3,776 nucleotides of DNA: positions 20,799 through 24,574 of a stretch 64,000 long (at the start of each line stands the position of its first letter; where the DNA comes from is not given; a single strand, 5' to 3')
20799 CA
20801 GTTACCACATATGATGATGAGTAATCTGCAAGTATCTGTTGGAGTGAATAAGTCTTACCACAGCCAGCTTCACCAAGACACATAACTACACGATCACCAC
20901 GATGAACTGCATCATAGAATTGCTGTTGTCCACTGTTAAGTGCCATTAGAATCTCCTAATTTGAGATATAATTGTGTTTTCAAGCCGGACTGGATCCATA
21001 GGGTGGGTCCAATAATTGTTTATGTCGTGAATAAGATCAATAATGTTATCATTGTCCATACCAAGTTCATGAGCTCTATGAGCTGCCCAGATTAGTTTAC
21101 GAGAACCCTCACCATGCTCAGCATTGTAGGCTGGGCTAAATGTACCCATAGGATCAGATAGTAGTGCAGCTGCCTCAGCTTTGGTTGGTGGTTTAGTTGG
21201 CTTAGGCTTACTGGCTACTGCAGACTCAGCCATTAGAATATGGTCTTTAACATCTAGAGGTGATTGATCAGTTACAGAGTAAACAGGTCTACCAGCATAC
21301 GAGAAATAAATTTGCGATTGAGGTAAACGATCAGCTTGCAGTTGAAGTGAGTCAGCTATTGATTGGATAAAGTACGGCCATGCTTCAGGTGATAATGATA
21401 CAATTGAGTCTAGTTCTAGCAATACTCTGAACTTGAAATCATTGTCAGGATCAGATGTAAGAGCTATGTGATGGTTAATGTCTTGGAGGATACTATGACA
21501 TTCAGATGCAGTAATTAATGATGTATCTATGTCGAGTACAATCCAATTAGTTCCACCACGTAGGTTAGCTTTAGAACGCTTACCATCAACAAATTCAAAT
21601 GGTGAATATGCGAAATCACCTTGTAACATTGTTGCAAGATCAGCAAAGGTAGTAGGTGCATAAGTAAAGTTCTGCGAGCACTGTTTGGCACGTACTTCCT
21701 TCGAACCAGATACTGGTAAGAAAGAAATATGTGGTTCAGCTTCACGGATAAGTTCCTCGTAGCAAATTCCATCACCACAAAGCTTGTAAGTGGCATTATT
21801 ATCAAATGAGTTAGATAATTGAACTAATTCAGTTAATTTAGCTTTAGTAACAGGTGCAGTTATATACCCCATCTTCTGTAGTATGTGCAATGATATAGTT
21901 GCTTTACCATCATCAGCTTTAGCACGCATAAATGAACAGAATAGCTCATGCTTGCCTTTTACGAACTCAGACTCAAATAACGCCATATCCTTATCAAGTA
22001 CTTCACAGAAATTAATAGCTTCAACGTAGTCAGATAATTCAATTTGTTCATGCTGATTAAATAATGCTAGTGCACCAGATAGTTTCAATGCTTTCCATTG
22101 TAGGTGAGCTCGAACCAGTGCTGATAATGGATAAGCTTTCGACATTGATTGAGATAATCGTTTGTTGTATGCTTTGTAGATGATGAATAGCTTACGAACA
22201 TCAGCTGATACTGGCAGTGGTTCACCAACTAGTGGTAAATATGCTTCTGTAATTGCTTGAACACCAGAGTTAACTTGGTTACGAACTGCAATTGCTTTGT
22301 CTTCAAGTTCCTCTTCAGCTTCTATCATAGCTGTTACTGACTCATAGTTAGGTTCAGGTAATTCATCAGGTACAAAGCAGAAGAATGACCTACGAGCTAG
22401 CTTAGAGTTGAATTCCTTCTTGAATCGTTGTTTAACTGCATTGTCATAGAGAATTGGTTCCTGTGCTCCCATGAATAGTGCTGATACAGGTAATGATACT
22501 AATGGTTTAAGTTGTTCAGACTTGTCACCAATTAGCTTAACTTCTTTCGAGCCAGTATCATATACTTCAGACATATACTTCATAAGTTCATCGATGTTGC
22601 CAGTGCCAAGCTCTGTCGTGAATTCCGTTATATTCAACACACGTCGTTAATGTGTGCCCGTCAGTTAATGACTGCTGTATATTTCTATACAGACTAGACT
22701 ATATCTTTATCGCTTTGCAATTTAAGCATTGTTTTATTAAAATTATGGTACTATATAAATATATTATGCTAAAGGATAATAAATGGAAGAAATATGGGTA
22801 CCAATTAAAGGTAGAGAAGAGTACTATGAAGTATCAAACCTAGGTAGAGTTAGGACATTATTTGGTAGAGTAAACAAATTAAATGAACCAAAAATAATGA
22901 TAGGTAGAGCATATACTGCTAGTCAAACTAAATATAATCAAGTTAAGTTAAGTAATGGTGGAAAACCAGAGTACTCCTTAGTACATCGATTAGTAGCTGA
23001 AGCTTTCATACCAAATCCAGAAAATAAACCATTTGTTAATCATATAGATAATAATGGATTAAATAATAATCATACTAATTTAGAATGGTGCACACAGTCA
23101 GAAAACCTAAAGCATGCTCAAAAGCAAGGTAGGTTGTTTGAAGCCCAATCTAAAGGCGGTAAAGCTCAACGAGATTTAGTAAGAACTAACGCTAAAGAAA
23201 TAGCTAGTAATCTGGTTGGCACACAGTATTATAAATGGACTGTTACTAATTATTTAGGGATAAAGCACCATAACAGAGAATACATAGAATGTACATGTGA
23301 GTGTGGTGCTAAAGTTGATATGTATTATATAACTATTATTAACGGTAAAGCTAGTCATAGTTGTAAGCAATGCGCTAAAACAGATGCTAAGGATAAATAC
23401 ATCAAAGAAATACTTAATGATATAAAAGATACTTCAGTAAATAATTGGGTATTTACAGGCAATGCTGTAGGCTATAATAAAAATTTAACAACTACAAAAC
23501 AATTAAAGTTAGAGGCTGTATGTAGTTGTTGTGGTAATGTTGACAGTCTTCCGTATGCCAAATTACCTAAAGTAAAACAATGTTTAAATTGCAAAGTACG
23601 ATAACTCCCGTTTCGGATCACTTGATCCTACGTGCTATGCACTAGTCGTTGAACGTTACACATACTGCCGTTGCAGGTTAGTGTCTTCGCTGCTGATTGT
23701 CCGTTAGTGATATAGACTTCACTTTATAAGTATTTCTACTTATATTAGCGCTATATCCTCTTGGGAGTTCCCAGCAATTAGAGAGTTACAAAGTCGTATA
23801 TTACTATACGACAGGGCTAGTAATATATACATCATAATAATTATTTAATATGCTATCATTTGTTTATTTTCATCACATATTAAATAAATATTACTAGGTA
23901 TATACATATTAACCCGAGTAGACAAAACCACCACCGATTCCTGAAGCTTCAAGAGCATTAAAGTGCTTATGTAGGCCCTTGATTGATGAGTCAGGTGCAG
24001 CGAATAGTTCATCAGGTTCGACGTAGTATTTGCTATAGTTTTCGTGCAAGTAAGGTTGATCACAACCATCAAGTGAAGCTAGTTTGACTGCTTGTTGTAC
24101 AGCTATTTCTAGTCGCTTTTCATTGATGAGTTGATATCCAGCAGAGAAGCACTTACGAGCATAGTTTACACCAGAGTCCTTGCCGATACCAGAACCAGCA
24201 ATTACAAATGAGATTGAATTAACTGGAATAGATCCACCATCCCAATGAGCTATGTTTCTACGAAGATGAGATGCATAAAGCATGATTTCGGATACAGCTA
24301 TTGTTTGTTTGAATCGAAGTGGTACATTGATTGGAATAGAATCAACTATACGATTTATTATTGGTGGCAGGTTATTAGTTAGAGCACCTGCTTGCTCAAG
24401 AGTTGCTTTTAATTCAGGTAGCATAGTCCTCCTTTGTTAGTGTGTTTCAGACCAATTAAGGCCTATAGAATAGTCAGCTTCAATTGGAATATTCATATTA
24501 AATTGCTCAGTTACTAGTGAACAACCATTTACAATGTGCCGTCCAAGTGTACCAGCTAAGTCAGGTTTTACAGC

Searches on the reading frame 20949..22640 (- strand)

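Call 38: search_protein_families(library=phrogs, proteins=[window:20949-22640:-], max_evalue=0.001)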
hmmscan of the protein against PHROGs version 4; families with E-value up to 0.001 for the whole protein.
window:20949-22640:- (564 aa): 1 family
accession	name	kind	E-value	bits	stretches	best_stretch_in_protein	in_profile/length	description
phrog_2135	-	DNA, RNA and nucleotide metabolism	2.5e-70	238.6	1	2-562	168-707/713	DNA primase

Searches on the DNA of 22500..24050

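Call 39: search_rna_families(source=window, start=22500, end=24050, threshold=evalue, max_evalue=1, show_alignments=2)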
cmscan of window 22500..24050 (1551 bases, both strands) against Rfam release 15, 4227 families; matches with E-value up to 1: 2.
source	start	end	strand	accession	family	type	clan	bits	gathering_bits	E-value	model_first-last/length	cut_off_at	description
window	23544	23840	-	RF00028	Intron_gpI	Intron;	-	43.5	50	2.1e-09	1-253/253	no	Group I catalytic intron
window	22677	22709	-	RF00028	Intron_gpI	Intron;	-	28.2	50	8e-05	219-251/253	no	Group I catalytic intron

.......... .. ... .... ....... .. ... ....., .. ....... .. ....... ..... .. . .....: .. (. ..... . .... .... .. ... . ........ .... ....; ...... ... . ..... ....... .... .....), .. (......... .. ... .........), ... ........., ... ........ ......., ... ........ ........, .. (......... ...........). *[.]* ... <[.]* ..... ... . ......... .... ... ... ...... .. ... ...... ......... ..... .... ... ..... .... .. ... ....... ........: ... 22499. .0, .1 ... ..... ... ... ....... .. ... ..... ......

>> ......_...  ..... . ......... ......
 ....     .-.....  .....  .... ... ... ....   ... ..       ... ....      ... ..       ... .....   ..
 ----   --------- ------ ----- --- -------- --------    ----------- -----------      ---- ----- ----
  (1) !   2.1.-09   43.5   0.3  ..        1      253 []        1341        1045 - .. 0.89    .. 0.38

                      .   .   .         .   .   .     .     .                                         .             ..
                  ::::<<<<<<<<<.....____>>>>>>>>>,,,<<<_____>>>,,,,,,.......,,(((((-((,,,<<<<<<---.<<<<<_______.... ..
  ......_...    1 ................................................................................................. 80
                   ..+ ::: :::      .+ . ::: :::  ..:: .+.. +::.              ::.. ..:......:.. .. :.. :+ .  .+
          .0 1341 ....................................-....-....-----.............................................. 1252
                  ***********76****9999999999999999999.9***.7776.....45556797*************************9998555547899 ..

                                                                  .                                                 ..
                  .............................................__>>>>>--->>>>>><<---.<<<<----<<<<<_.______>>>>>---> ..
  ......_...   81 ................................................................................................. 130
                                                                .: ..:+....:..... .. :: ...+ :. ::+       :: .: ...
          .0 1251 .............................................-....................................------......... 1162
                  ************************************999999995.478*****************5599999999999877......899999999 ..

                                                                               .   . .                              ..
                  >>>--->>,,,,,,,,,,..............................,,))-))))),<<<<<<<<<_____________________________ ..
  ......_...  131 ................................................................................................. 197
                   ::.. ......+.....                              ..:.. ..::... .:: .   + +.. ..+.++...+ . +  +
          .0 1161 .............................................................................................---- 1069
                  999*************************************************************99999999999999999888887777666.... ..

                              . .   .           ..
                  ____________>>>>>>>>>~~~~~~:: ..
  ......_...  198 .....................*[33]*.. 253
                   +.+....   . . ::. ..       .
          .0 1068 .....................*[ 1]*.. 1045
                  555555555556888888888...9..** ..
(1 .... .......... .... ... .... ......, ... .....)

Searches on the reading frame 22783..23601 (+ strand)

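Call 38: search_protein_families(library=phrogs, proteins=[window:22783-23601:+], max_evalue=0.001)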
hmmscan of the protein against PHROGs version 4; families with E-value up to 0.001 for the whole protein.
window:22783-23601:+ (273 aa): 10 families
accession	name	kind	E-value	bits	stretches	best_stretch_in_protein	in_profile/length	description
phrog_59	-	DNA, RNA and nucleotide metabolism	1e-42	148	1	1-222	136-313/423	HNH endonuclease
phrog_959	-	DNA, RNA and nucleotide metabolism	3.1e-31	109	1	1-129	4-123/138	HNH endonuclease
phrog_1492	-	DNA, RNA and nucleotide metabolism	3.6e-28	99.9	1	1-121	43-168/414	HNH endonuclease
phrog_37683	-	unknown function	4.5e-17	63.1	1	2-114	108-210/279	-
phrog_99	-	DNA, RNA and nucleotide metabolism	5.7e-10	40.4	1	43-114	142-207/383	HNH endonuclease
phrog_826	-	DNA, RNA and nucleotide metabolism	4.9e-07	30.6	1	64-114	109-160/281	HNH endonuclease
phrog_374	-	DNA, RNA and nucleotide metabolism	3.5e-06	27.1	1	95-205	149-257/617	HNH endonuclease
phrog_30377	-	DNA, RNA and nucleotide metabolism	4.3e-05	24.6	1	65-117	10-60/82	HNH endonuclease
phrog_17657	-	DNA, RNA and nucleotide metabolism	0.00024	22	1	43-103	98-165/168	HNH endonuclease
phrog_4578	-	DNA, RNA and nucleotide metabolism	0.00081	20.3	0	84-114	31-61/130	HNH endonuclease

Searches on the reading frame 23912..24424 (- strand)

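Call 38: search_protein_families(library=phrogs, proteins=[window:23912-24424:-], max_evalue=0.001)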
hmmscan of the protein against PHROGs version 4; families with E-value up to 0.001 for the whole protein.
window:23912-24424:- (171 aa): 1 family
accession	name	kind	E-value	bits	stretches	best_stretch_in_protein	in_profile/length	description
phrog_2135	-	DNA, RNA and nucleotide metabolism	1.5e-13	50.9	1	21-138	11-137/713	DNA primase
